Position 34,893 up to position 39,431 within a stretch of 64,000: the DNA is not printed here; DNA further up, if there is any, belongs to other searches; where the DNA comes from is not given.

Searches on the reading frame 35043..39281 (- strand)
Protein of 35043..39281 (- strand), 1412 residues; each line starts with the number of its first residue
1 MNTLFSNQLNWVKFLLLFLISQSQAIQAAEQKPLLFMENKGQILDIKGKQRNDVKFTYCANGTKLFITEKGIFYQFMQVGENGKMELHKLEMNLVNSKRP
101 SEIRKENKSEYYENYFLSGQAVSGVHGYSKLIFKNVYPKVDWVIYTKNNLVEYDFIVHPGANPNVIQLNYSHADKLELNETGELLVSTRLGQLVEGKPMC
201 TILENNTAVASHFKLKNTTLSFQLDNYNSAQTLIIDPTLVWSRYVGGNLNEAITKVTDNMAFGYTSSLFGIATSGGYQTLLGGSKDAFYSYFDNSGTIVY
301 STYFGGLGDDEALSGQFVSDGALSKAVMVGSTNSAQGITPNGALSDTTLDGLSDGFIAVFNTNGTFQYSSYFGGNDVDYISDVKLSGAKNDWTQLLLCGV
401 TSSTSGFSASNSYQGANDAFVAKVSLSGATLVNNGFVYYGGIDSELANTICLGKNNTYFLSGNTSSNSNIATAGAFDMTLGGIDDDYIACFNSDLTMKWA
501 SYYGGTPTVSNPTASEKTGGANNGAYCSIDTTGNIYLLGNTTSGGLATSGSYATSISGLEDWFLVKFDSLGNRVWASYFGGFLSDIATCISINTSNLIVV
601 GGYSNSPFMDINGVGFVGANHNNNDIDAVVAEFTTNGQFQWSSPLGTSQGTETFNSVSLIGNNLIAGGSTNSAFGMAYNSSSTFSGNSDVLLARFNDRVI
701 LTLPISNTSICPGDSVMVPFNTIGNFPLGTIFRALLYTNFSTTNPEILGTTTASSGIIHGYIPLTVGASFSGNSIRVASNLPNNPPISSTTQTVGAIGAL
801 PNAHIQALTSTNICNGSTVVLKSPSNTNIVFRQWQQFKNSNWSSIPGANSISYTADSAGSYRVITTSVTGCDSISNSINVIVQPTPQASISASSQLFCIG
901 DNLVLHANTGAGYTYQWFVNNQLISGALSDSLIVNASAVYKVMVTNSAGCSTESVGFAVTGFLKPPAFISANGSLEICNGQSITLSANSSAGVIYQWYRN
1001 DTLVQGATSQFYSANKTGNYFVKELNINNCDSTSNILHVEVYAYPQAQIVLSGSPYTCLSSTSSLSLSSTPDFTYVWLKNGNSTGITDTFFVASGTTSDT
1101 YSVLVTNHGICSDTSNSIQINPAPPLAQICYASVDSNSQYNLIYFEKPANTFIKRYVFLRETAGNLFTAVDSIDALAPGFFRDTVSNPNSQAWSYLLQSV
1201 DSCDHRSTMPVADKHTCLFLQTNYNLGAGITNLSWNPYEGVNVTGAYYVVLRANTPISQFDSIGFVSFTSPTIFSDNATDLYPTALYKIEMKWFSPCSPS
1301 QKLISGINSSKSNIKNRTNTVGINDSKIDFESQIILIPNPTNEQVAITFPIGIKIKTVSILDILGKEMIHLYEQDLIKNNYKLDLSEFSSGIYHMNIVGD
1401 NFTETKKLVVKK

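Call 61: search_protein_families(library=pfam, proteins=[window:35043-39281:-], max_evalue=0.00001)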
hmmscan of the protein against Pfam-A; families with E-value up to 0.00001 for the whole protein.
window:35043-39281:- (1412 aa): 3 families
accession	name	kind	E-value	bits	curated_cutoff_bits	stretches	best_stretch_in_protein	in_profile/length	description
PF25778.1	DUF7948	-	6.8e-53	180.3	27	1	36-238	1-214/214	Domain of unknown function (DUF7948)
PF19081.6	Ig_7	-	7.2e-19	68.3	27.3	1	968-1041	4-80/84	Ig-like domain CHU_C associated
PF18962.6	Por_Secre_tail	-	3e-11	43.9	27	1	1338-1410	3-75/75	Secretion system C-terminal sorting domain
